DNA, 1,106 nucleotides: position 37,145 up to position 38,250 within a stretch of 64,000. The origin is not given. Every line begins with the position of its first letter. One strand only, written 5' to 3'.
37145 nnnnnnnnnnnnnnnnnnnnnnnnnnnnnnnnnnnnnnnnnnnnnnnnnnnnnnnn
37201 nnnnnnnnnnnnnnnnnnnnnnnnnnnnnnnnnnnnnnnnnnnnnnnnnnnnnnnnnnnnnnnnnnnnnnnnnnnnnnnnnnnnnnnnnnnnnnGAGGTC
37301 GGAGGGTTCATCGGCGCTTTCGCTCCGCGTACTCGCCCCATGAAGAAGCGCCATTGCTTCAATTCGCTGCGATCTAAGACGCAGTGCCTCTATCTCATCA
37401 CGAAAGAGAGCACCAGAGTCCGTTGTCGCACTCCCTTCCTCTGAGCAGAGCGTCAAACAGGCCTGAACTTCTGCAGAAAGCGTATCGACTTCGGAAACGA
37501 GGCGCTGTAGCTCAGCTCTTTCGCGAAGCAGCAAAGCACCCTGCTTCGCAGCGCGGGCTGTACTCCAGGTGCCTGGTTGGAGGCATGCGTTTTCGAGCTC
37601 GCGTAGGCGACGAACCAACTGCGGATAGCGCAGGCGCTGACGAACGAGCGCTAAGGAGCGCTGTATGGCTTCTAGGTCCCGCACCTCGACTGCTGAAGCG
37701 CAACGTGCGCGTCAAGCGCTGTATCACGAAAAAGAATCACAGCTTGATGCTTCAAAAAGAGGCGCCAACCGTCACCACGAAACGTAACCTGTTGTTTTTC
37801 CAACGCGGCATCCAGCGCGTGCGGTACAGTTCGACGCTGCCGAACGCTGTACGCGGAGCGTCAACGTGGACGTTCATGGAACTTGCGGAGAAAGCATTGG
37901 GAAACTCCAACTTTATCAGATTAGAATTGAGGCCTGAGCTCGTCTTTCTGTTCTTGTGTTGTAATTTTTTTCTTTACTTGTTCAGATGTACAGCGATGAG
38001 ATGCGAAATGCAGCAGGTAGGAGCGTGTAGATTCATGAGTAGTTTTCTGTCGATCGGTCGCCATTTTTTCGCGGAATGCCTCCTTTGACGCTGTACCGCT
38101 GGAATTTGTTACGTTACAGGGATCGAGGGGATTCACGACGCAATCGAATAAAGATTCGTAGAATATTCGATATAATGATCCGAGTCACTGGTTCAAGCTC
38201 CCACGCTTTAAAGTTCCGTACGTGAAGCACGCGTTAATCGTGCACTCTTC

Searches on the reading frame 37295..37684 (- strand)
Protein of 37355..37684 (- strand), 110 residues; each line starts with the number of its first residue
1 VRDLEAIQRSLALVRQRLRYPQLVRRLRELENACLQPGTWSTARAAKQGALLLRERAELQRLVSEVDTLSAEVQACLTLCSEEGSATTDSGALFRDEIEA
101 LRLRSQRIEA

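Call 34: find_related_loci(query=A1, collection=metagenome_contigs, flank=2500)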
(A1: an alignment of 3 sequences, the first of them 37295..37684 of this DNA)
Query A1 (130 aa) in metagenome_contigs; peptide patterns used: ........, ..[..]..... (x = any residue, [..] = any of these).
225 stretches matched a pattern; 4 encode a relative of the query (tblastn E <= 1e-3); 4 distinct loci.
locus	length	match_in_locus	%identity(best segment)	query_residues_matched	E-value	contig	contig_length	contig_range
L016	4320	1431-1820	99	1-130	1e-81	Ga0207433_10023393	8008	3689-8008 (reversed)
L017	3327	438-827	99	1-130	1e-81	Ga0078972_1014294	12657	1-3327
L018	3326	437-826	99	1-130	1e-81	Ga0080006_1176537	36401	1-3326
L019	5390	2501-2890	99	1-130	1e-81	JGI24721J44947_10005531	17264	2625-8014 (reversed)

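Call 35: find_homologous_proteins(query=window:37355-37684:-, max_evalue=0.001)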
Query window:37355-37684:-: 45 candidates shared short words with the query, none scored E <= 0.001.

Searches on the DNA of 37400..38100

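Call 48: search_rna_families(source=window, start=37400, end=38100, threshold=evalue, max_evalue=1)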
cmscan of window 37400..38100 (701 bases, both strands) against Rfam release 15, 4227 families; matches with E-value up to 1: 0.
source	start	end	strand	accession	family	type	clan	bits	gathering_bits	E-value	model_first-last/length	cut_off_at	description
